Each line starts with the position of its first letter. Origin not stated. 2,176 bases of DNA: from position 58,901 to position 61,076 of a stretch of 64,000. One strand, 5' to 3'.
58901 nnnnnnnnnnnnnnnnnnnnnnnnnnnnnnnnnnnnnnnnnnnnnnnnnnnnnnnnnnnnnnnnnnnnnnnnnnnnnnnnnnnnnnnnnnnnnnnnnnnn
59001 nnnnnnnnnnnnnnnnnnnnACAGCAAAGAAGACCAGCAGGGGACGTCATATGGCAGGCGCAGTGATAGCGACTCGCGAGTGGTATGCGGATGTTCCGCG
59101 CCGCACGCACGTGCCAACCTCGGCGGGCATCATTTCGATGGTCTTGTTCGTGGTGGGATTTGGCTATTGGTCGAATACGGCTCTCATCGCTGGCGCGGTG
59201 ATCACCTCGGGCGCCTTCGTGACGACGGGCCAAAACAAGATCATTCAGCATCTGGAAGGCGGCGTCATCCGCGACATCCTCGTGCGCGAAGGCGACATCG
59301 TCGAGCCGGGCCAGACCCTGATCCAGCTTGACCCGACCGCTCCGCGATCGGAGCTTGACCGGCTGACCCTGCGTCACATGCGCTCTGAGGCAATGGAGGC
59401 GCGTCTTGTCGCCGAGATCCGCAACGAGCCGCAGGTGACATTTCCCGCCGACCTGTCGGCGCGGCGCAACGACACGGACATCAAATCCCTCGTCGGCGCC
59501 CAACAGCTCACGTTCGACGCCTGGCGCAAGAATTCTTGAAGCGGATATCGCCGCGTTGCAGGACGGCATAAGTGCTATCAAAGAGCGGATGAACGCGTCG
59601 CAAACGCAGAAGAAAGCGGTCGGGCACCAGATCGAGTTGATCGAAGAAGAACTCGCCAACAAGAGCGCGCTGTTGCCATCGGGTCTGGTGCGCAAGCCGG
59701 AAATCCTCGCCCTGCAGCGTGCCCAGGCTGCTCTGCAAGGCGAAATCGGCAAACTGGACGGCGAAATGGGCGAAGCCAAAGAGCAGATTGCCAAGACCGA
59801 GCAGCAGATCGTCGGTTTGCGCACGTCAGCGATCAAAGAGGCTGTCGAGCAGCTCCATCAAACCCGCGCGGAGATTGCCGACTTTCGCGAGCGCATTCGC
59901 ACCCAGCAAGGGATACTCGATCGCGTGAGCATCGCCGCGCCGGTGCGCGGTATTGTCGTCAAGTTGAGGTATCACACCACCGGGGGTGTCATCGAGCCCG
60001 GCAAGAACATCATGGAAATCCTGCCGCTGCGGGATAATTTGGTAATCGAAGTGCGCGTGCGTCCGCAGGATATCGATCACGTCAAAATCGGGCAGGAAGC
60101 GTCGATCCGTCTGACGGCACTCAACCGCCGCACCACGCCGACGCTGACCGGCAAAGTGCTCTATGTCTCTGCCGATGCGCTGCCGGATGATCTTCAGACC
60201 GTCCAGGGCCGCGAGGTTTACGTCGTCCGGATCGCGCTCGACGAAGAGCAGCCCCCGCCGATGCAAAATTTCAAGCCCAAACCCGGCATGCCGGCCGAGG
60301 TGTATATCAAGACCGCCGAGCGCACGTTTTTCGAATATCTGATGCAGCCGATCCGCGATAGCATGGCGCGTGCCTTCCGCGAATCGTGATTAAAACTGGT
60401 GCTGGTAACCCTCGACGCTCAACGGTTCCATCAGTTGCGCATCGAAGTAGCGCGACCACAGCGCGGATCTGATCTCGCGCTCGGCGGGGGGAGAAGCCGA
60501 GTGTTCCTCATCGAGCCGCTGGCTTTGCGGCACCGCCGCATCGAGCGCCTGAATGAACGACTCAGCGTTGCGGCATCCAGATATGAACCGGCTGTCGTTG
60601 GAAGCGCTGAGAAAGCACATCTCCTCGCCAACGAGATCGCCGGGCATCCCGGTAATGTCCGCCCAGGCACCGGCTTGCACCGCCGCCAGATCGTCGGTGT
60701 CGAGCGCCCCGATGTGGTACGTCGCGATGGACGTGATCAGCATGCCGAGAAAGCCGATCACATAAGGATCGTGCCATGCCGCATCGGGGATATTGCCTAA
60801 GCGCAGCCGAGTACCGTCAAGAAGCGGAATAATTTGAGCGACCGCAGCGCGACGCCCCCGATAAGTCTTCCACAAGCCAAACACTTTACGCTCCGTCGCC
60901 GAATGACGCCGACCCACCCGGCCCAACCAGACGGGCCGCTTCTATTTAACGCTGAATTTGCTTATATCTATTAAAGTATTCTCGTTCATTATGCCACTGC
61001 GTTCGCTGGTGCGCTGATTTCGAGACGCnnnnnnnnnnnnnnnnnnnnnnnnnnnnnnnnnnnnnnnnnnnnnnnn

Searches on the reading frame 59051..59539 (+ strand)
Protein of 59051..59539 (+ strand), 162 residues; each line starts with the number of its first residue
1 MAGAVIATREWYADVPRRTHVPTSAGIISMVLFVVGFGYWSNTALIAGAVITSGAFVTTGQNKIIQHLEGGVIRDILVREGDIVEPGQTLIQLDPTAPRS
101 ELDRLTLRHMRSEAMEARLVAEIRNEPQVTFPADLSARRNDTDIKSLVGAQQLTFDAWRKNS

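Call 3: search_protein_families(library=pfam, proteins=[window:59051-59539:+], max_evalue=1)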
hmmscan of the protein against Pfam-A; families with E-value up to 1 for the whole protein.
window:59051-59539:+ (162 aa): 4 families
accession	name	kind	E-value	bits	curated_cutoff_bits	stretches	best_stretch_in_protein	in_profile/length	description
PF13533.13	Biotin_lipoyl_2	-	2e-05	24.7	29.8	1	71-94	9-32/32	Biotin-lipoyl like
PF00364.28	Biotin_lipoyl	-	0.023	14.9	22.1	1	65-93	45-73/73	Biotin-requiring enzyme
PF13437.12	HlyD_3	-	0.043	15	22.2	1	70-97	7-34/106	HlyD family secretion protein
PF02749.22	QRPTase_N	-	0.097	13.3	27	1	48-93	16-60/82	Quinolinate phosphoribosyl transferase, N-terminal domain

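Call 4: search_protein_families(library=ncbifam, proteins=[window:59051-59539:+], max_evalue=1)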
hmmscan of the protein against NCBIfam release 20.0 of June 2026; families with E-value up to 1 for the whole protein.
window:59051-59539:+ (162 aa): 12 families
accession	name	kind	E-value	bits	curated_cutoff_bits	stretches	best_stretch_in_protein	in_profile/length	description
TIGR01843.1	type_I_hlyD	subfamily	9.5e-32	110.5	208.65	1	26-159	7-138/422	HlyD family type I secretion periplasmic adaptor subunit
TIGR00998.1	8a0101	subfamily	6e-06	25.4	390.8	1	28-105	7-85/334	EmrA/EmrK family multidrug efflux transporter periplasmic adaptor subunit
TIGR01730.1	RND_mfp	subfamily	6.6e-06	25.3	94.9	1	61-117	25-83/322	efflux RND transporter periplasmic adaptor subunit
TIGR03794.1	NHLM_micro_HlyD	equivalog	0.0013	17.7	156.2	1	29-104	25-100/421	NHLP bacteriocin system secretion protein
NF011715.0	PRK15136.1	equivalog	0.0017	17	563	1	33-104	32-103/390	multidrug efflux MFS transporter periplasmic adaptor subunit EmrA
NF045904.1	RND-peri-MexE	equivalog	0.0029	16.6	714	1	70-141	71-142/390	multidrug efflux RND transporter periplasmic adaptor subunit MexE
NF004173.0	PRK05641.1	equivalog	0.0056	17.2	199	1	69-93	128-152/153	putative acetyl-CoA carboxylase biotin carboxyl carrier protein subunit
NF002939.0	PRK03598.1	equivalog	0.024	13.8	393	1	70-126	52-108/332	secretion protein HlyD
NF006079.0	PRK08225.1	equivalog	0.039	14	95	1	69-93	45-69/70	acetyl-CoA carboxylase biotin carboxyl carrier protein subunit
TIGR02971.1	heterocyst_DevB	subfamily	0.075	12.4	129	1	73-103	27-58/327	ABC exporter membrane fusion protein, DevB family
NF007362.0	PRK09859.1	equivalog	0.091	11.9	738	1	69-120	68-121/385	multidrug transporter subunit MdtE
NF005457.0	PRK07051.1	equivalog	0.093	12.9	87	1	65-94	50-79/80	acetyl-CoA carboxylase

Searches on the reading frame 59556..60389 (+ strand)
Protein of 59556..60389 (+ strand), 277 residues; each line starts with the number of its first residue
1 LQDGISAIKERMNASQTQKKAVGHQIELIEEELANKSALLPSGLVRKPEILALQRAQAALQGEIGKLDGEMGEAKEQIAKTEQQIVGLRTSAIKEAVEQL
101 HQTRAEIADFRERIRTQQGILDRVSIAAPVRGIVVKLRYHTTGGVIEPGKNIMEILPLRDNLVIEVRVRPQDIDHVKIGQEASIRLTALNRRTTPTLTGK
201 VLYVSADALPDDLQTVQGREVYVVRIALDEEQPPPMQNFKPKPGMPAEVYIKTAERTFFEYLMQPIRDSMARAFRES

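Call 3: search_protein_families(library=pfam, proteins=[window:59556-60389:+], max_evalue=1)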
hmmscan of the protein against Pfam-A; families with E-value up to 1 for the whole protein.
window:59556-60389:+ (277 aa): 10 families
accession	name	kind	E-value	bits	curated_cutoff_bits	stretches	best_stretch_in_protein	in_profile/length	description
PF13437.12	HlyD_3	-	9.8e-14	52.4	22.2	1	126-232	2-97/106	HlyD family secretion protein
PF16576.10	HlyD_D23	-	2e-10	40.8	30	1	82-207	77-187/214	Barrel-sandwich domain of CusB or HlyD membrane-fusion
PF02090.21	SPAM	-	0.0004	20.8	35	1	6-89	22-102/142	Salmonella surface presentation of antigen gene type M protein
PF16888.10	YwqH-like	-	0.028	15.1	33.7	1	61-108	2-51/123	YwqH-like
PF07889.17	DUF1664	-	0.031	14.7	34.6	1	52-114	56-120/124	Protein of unknown function (DUF1664)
PF15960.10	DUF4763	-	0.05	13.3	30.1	1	40-119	84-158/236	Domain of unknown function (DUF4763)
PF11594.13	Med28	-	0.18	12.6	29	0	9-40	56-88/102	Mediator complex subunit 28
PF08614.16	ATG16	-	0.43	11.2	33.7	1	21-118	67-143/200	Autophagy protein 16 (ATG16)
PF12325.13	TMF_TATA_bd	-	0.68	10.5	29.1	1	59-115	16-74/115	TATA element modulatory factor 1 TATA binding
PF23735.1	KIF9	-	0.85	10.2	31.9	1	74-118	15-59/140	Kinesin-like protein KIF9 domain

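Call 4: search_protein_families(library=ncbifam, proteins=[window:59556-60389:+], max_evalue=1)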
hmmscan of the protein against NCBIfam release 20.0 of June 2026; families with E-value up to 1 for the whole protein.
window:59556-60389:+ (277 aa): 19 families
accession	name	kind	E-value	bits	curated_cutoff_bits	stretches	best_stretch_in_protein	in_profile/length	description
TIGR01843.1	type_I_hlyD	subfamily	1.1e-75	255.2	208.65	1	9-276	156-421/422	HlyD family type I secretion periplasmic adaptor subunit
TIGR00998.1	8a0101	subfamily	2.8e-11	43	390.8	1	9-190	107-269/334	EmrA/EmrK family multidrug efflux transporter periplasmic adaptor subunit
TIGR02971.1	heterocyst_DevB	subfamily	2.8e-08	33.6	129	1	65-204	145-278/327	ABC exporter membrane fusion protein, DevB family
TIGR01000.1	bacteriocin_acc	subfamily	4.2e-08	32.5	258.85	1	53-264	242-451/457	bacteriocin secretion accessory protein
NF007785.0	PRK10476.1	equivalog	1.6e-07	30.5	376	1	77-219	162-299/347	multidrug transporter subunit MdtN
TIGR00999.1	8a0102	subfamily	3.9e-07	29.5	319.3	1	93-206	60-169/271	CzcB/NccB family metal efflux transporter periplasmic adaptor subunit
TIGR01730.1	RND_mfp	subfamily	6e-05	22.2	94.9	1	94-193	105-202/322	efflux RND transporter periplasmic adaptor subunit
NF045487.1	ASRP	equivalog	0.00018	20.3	300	1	5-118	371-473/593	archaea-specific SMC-related protein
NF002939.0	PRK03598.1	equivalog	0.00021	20.5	393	1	72-232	158-312/332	secretion protein HlyD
TIGR02169.1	SMC_prok_A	equivalog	0.019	12.6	729.4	1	6-118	241-350/1165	chromosome segregation protein SMC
TIGR04523.1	Mplasa_alph_rch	subfamily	0.035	12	270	1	47-117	217-286/745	helix-rich protein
NF045780.1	TrlF_fam_ATP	equivalog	0.037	12.7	350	1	12-129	598-718/944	TrlF family AAA-like ATPase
NF047516.1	LA_3659_fam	equivalog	0.061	12.9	36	1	64-115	122-174/221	LA_3659 family protein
NF047514.1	SpiroCoCo_N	equivalog_domain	0.061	12.9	75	1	64-115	122-174/221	SpiroCoCo family coiled-coil protein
NF008575.0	PRK11530.1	equivalog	0.11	11.9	158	0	166-219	83-136/183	hypothetical protein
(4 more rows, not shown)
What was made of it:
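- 59051..60389 (+): HlyD/AprE-type periplasmic adaptor, split here into two ORFs by a one-base insertion (extra T at 59533/59534). TIGR01843 matches both halves (call 4).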

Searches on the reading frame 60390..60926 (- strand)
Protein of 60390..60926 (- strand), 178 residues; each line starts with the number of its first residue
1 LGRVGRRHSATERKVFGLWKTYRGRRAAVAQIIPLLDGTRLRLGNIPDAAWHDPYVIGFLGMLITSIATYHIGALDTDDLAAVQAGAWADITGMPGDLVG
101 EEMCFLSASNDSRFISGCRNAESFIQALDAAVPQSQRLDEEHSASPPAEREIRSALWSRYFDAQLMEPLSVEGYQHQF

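Call 41: search_protein_families(library=pfam, proteins=[window:60390-60926:-], max_evalue=1)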
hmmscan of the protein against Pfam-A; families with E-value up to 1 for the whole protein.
window:60390-60926:- (178 aa): 0 families

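Call 48: search_protein_families(library=padloc, proteins=[window:60390-60926:-], max_evalue=0.1)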
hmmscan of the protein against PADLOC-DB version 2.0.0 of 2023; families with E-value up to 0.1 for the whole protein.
window:60390-60926:- (178 aa): 0 families

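Call 62: search_protein_families(library=ncbifam, proteins=[window:60390-60926:-], max_evalue=0.01)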
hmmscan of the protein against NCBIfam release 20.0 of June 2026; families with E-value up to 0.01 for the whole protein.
window:60390-60926:- (178 aa): 0 families

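Call 72: search_solved_structures(query=A6, max_evalue=1)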
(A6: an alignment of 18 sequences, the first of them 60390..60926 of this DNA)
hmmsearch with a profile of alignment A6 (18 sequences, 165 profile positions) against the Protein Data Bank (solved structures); distinct sequences matched with E-value up to 1: 6.
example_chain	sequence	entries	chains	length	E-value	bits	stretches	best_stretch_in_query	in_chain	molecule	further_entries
6hqh_A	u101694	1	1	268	0.033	17.3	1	39-82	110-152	Membrane-bound lytic murein transglycosylase F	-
5l9o_A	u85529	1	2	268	0.033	17.3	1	39-82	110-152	Deoxyfructosyl-amino Acid Transporter Periplasmic Binding Protein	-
5lom_A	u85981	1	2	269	0.033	17.3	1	39-82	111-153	Deoxyfructosyl-amino Acid Transporter Periplasmic Binding Protein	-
4v4n_BA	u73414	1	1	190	0.78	12.9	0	12-70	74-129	30S ribosomal protein S3AE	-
4v6u_AA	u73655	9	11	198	0.83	12.8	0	12-70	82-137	30S ribosomal protein S3Ae | 30S ribosomal protein uS3 | Small ribosomal subunit protein eS1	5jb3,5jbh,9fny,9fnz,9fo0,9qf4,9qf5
6sw9_A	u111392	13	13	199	0.84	12.8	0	12-64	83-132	30S ribosomal protein S3Ae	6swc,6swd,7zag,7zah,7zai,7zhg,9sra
